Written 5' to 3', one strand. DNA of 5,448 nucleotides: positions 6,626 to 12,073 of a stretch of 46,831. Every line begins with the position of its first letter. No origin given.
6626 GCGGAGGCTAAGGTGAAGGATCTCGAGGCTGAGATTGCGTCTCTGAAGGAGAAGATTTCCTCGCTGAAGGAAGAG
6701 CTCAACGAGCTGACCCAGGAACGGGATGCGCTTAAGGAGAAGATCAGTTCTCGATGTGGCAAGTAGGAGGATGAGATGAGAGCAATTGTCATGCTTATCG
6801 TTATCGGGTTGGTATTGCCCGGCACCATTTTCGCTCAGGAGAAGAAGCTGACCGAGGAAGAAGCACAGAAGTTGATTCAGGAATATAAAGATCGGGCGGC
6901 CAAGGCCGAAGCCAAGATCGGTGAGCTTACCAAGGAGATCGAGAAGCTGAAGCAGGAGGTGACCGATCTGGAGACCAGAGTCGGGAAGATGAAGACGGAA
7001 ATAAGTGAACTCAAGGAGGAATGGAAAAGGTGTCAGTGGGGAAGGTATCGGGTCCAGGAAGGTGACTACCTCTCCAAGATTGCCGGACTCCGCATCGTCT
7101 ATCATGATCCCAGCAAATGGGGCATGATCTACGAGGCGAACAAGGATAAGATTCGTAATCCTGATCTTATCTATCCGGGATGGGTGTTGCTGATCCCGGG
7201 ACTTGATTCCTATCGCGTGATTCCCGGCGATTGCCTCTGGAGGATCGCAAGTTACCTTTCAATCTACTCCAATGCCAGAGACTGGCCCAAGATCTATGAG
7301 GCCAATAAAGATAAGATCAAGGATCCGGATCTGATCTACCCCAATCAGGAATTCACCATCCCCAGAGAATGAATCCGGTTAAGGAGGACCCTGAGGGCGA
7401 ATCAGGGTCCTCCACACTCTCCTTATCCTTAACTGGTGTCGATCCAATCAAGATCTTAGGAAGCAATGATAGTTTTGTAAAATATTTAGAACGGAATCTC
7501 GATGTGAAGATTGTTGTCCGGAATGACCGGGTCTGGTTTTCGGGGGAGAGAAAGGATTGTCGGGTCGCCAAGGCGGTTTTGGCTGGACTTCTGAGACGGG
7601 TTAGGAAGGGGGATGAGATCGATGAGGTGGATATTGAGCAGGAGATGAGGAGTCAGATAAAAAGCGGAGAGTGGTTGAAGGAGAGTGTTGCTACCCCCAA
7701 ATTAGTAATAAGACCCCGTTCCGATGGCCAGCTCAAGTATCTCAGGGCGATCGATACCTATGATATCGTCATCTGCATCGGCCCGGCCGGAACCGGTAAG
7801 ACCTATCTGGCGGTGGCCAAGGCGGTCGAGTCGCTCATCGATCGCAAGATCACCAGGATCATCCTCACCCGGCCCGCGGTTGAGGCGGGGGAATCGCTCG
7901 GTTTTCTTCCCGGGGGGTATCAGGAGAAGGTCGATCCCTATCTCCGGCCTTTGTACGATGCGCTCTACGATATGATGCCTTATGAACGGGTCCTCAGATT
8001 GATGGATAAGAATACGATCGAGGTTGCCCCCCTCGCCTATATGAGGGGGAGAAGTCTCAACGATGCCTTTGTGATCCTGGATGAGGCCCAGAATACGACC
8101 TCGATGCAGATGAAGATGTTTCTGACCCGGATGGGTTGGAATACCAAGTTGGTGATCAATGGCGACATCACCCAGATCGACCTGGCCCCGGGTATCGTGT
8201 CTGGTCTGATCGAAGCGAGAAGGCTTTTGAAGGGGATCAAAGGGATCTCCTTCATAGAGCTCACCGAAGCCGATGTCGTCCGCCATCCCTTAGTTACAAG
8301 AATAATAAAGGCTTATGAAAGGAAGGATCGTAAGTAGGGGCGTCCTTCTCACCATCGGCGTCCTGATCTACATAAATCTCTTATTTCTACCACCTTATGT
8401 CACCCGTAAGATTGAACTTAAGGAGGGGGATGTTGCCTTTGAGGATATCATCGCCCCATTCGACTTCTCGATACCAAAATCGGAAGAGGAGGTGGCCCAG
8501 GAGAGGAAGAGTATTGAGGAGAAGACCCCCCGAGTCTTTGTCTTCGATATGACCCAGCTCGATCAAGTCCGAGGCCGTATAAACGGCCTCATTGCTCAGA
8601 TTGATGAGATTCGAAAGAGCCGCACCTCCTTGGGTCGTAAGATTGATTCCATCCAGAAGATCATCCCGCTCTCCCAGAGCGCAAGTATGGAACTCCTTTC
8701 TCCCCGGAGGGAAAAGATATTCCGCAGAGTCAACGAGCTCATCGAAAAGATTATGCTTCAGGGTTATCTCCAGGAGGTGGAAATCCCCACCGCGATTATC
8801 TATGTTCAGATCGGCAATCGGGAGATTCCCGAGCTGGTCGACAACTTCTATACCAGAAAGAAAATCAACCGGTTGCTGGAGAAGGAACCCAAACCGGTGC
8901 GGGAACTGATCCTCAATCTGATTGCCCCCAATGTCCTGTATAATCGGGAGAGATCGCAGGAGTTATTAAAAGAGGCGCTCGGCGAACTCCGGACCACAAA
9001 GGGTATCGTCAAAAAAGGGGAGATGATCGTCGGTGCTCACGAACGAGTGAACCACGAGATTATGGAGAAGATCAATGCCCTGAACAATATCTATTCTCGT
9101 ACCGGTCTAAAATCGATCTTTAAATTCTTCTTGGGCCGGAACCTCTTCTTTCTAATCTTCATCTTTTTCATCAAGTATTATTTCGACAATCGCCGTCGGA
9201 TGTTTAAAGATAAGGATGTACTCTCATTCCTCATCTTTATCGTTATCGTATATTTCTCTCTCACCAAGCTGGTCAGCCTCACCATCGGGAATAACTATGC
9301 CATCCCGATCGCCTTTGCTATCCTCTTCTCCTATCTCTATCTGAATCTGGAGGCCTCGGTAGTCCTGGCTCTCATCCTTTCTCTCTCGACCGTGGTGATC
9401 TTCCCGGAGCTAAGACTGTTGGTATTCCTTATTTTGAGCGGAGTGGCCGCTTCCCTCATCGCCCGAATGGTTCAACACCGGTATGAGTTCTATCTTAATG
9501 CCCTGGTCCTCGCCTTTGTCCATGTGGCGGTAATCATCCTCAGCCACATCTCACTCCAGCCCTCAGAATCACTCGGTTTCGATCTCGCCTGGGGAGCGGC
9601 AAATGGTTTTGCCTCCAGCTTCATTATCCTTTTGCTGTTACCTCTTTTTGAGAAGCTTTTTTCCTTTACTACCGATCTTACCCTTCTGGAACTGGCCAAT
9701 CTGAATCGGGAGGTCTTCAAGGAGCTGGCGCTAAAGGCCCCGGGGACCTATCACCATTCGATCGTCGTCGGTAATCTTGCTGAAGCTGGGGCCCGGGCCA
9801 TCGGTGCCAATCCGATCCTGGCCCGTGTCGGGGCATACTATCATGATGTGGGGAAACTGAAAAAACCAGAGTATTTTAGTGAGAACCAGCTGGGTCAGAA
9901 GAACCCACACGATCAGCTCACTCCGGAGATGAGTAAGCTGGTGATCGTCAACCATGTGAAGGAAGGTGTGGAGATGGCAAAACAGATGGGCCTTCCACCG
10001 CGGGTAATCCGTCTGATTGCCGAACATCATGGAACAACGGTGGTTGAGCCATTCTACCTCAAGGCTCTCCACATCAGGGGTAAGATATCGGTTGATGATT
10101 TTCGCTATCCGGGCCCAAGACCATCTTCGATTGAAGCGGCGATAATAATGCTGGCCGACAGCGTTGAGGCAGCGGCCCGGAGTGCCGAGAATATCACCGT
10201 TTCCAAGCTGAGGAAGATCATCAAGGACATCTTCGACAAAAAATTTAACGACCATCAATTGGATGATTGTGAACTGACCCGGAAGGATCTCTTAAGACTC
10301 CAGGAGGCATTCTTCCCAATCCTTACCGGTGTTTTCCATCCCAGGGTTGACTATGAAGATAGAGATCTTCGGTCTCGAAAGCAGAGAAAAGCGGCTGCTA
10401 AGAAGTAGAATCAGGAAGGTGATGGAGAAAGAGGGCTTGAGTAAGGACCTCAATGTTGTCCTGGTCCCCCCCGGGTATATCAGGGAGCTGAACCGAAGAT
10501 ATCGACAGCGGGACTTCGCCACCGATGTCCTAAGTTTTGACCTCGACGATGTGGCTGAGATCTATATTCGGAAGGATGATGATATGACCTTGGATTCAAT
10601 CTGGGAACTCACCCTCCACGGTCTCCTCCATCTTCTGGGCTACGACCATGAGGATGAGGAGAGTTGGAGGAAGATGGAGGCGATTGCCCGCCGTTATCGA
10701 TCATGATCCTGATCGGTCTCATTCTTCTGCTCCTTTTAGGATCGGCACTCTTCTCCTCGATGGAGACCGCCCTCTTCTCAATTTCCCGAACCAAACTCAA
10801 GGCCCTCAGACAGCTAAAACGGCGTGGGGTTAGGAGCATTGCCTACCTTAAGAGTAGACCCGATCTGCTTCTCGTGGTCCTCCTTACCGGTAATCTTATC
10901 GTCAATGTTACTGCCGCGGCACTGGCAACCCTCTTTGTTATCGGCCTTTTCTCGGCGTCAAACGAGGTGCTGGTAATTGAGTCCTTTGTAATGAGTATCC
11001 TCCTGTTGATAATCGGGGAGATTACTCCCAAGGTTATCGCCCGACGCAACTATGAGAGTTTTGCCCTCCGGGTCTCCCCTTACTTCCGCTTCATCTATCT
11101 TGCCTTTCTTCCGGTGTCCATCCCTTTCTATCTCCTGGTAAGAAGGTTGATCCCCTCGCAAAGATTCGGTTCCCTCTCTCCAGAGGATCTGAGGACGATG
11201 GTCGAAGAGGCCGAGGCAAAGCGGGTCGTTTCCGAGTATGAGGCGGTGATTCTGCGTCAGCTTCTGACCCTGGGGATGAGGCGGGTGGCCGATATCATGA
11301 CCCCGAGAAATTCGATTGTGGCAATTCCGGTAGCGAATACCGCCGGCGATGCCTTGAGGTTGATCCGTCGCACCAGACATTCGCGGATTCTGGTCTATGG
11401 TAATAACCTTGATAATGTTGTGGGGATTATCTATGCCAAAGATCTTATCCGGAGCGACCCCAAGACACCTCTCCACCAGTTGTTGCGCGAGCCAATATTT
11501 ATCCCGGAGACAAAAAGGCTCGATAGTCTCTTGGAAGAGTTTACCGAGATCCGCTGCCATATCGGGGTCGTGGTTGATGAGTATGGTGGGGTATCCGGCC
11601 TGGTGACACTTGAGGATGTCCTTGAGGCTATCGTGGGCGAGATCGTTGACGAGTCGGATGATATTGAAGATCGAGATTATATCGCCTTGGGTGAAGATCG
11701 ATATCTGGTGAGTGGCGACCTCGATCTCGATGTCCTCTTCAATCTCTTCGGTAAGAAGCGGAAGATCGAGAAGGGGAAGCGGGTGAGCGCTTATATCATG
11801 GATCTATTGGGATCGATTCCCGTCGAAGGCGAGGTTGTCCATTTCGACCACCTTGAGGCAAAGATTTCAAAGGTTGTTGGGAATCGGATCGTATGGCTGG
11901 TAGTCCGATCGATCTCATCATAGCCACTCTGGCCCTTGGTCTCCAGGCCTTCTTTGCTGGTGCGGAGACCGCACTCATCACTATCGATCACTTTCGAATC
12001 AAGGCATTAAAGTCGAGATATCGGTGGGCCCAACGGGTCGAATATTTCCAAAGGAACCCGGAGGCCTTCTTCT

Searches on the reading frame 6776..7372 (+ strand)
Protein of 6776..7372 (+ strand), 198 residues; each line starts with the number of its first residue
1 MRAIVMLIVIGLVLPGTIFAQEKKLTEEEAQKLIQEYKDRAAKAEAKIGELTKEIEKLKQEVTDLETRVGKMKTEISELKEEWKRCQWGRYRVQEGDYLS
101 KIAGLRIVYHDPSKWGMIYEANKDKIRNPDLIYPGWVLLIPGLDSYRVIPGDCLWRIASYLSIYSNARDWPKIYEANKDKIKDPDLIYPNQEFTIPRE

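Call 65: search_protein_families(library=pfam, proteins=[window:6776-7372:+], max_evalue=0.00001)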
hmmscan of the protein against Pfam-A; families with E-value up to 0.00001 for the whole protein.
window:6776-7372:+ (198 aa): 1 family
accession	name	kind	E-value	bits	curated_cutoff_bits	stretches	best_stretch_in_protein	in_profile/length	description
PF01476.26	LysM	-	1.7e-15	57.1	20.9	1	146-196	1-43/43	LysM domain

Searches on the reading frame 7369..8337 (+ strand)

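Call 65: search_protein_families(library=pfam, proteins=[window:7369-8337:+], max_evalue=0.00001)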
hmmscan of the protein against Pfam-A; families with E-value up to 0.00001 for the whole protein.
window:7369-8337:+ (322 aa): 3 families
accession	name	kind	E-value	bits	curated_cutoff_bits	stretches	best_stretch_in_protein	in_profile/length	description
PF02562.22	PhoH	-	4.4e-92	307.6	27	1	114-317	2-205/205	PhoH-like protein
PF13245.12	AAA_19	-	1.2e-06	29.2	25.1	1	132-270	12-129/134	AAA domain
PF13604.12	AAA_30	-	3.3e-06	27.4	27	1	119-270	4-128/191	AAA domain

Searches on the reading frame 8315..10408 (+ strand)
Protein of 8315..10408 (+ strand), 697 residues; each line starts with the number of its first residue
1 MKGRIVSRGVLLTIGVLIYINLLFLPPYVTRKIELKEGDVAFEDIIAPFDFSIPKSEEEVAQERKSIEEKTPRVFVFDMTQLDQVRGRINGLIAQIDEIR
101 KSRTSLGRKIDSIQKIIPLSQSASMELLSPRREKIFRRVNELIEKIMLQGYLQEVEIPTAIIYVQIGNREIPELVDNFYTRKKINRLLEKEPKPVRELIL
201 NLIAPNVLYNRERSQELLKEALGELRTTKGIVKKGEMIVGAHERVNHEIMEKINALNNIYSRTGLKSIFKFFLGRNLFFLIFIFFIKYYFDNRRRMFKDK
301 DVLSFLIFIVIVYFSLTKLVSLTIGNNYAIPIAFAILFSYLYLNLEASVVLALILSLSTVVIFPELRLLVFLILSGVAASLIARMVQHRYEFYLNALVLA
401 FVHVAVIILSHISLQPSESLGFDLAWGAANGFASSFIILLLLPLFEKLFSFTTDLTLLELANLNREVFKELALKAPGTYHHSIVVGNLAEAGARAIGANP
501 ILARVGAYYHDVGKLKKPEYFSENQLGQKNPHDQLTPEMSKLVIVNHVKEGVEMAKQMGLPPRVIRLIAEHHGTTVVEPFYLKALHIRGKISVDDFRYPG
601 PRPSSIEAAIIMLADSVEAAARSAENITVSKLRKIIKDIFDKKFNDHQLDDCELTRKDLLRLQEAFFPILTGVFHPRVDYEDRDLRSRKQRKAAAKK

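Call 65: search_protein_families(library=pfam, proteins=[window:8315-10408:+], max_evalue=0.00001)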
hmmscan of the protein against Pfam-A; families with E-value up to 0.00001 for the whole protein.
window:8315-10408:+ (697 aa): 3 families
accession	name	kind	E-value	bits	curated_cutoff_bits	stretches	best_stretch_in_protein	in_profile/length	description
PF07697.16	7TMR-HDED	-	4.3e-30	105.8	27.6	1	36-257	1-221/224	7TM-HD extracellular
PF07698.17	7TM-7TMR_HD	-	4.7e-20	72.8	29.4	1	275-453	7-190/190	7TM receptor with intracellular HD hydrolase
PF01966.28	HD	-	8.2e-20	71.7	22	1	478-619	1-115/116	HD domain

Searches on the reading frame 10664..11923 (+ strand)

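Call 65: search_protein_families(library=pfam, proteins=[window:10664-11923:+], max_evalue=0.00001)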
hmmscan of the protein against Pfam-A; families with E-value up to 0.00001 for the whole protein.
window:10664-11923:+ (419 aa): 3 families
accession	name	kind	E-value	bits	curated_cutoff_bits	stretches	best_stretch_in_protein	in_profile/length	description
PF01595.25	CNNM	-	1.9e-40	138.9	28.4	1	19-193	2-181/181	Cyclin M transmembrane N-terminal domain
PF00571.33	CBS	-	5.8e-17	62.2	24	2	208-264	1-54/57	CBS domain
PF03471.22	CorC_HlyC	-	1.3e-10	41.5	27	1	342-415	3-78/81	Transporter associated domain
